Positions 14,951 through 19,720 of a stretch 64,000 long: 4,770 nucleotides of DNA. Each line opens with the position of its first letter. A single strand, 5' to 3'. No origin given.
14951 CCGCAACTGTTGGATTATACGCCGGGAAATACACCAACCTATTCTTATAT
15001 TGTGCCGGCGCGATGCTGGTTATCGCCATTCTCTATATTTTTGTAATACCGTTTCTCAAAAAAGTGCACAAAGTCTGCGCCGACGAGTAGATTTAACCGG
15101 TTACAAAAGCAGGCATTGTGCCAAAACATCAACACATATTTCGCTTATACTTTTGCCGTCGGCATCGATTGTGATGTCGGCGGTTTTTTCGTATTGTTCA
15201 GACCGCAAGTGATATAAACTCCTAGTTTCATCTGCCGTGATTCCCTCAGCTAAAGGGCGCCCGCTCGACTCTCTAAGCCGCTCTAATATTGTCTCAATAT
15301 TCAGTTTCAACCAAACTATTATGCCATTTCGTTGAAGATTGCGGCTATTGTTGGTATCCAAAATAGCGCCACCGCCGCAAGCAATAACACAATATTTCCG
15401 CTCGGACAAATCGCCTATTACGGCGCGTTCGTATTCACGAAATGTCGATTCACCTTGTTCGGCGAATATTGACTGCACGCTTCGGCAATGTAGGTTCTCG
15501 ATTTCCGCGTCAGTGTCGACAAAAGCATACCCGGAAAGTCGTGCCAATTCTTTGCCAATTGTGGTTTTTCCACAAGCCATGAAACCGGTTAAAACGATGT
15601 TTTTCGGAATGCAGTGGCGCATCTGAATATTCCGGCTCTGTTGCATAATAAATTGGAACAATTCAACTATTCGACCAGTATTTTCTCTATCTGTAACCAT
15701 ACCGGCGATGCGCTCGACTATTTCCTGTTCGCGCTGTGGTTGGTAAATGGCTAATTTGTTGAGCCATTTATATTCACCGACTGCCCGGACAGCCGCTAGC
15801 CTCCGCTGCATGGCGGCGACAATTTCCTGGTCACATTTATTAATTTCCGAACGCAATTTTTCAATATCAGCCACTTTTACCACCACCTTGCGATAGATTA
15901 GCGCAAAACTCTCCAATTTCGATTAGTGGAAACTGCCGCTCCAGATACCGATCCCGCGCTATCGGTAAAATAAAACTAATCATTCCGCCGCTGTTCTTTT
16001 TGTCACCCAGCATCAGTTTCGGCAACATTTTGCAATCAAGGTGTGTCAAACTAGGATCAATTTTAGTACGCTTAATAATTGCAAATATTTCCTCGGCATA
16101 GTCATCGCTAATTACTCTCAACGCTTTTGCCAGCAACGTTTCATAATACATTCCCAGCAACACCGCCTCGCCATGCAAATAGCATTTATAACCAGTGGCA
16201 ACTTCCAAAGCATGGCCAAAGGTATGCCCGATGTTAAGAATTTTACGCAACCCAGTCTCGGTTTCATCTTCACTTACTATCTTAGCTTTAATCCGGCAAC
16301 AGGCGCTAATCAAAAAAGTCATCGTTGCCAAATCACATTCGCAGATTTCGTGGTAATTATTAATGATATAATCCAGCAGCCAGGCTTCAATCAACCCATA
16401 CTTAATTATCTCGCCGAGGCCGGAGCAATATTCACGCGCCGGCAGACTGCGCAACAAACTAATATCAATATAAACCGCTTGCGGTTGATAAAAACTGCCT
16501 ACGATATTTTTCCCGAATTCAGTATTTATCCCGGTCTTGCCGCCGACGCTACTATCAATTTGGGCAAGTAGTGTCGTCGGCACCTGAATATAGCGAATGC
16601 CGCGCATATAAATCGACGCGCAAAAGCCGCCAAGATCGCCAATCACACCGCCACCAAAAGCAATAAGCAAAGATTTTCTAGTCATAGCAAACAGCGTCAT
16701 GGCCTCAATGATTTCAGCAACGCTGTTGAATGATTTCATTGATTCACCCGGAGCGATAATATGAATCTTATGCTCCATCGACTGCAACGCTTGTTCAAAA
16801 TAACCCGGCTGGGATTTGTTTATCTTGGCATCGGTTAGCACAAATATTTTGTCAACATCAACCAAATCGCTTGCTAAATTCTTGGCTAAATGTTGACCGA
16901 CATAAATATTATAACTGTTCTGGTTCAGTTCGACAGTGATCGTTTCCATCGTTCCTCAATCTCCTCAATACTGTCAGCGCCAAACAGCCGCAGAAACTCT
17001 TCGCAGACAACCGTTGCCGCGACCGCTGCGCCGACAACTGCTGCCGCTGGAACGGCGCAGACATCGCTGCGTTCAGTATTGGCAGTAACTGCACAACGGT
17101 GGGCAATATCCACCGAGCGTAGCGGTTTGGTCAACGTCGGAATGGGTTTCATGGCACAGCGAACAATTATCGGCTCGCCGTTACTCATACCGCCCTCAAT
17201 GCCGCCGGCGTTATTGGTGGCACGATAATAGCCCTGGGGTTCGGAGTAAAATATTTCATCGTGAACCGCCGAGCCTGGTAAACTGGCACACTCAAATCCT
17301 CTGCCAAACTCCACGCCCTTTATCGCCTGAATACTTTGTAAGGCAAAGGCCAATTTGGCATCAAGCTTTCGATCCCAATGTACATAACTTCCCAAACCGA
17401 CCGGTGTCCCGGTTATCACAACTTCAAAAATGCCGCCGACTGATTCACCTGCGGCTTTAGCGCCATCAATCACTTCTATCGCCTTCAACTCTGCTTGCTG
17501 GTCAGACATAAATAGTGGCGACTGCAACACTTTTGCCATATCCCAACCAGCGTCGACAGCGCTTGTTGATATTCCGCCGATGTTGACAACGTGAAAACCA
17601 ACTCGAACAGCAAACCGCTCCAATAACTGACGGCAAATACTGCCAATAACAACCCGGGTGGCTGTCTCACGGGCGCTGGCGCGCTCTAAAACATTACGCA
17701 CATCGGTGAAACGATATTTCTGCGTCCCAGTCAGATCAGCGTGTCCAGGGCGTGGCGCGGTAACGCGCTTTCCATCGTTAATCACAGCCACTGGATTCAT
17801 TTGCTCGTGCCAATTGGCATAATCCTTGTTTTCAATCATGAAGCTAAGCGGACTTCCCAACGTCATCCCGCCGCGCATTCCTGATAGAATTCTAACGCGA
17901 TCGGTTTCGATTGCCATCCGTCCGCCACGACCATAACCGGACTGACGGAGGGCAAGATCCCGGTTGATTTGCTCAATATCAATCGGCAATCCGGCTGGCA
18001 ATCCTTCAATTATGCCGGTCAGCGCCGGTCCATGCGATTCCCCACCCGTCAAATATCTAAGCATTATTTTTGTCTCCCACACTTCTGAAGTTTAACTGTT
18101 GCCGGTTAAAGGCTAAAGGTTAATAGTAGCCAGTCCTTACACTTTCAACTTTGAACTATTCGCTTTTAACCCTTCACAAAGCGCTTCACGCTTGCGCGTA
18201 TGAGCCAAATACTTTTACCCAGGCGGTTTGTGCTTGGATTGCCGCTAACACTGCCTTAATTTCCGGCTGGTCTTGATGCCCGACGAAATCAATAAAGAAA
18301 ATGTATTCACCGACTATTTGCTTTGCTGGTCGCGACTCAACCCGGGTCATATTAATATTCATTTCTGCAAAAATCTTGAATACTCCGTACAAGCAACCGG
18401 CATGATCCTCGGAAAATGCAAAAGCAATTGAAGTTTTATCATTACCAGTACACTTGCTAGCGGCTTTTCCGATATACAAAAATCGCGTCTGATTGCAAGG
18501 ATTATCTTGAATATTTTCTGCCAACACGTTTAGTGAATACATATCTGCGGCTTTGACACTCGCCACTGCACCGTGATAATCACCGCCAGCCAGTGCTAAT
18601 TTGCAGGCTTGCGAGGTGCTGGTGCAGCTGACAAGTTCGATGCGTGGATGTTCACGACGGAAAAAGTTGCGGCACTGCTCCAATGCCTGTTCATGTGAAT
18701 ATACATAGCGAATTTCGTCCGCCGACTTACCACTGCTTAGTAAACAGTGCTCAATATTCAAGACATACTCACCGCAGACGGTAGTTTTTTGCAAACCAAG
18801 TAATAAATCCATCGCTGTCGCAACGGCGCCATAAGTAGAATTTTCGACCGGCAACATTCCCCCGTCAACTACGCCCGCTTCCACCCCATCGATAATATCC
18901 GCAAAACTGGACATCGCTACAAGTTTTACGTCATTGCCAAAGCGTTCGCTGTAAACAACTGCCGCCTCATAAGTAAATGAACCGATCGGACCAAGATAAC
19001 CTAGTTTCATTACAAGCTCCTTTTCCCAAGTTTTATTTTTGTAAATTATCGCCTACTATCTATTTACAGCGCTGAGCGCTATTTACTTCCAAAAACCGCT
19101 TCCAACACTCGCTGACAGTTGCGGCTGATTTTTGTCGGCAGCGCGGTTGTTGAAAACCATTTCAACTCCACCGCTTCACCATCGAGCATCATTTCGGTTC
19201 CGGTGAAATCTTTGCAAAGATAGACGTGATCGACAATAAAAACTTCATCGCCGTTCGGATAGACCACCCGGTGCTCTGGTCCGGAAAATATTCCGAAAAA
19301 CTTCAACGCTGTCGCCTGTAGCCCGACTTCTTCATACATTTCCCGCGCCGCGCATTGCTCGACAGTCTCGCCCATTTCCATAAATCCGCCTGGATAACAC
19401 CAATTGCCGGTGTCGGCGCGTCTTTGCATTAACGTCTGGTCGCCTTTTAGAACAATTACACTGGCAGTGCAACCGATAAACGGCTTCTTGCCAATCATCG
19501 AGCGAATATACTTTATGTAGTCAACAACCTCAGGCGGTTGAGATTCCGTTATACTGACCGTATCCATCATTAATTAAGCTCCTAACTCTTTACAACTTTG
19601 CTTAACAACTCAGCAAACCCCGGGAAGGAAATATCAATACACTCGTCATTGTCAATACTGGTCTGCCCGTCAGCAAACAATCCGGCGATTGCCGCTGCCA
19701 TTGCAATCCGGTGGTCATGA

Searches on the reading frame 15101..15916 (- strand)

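Call 76: search_protein_families(library=pfam, max_evalue=0.00001, proteins=[window:15101-15916:-])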
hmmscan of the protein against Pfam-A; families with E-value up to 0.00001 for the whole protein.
window:15101-15916:- (271 aa): 3 families
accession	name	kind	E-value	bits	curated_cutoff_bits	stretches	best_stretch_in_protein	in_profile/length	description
PF01202.28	SKI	-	1.4e-44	152.4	22.1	1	113-267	1-157/159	Shikimate kinase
PF01817.26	CM_2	-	8e-19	68.1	27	1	21-98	1-79/80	Chorismate mutase type II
PF13238.12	AAA_18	-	7.5e-08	33.3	29.4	1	107-217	1-111/128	AAA domain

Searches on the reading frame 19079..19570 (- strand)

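Call 76: search_protein_families(library=pfam, max_evalue=0.00001, proteins=[window:19079-19570:-])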
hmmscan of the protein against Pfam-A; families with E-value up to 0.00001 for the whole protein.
window:19079-19570:- (163 aa): 1 family
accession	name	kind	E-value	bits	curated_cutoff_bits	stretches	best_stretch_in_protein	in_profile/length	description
PF00293.34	NUDIX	-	3.2e-22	79.4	21.1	1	36-147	6-122/134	NUDIX domain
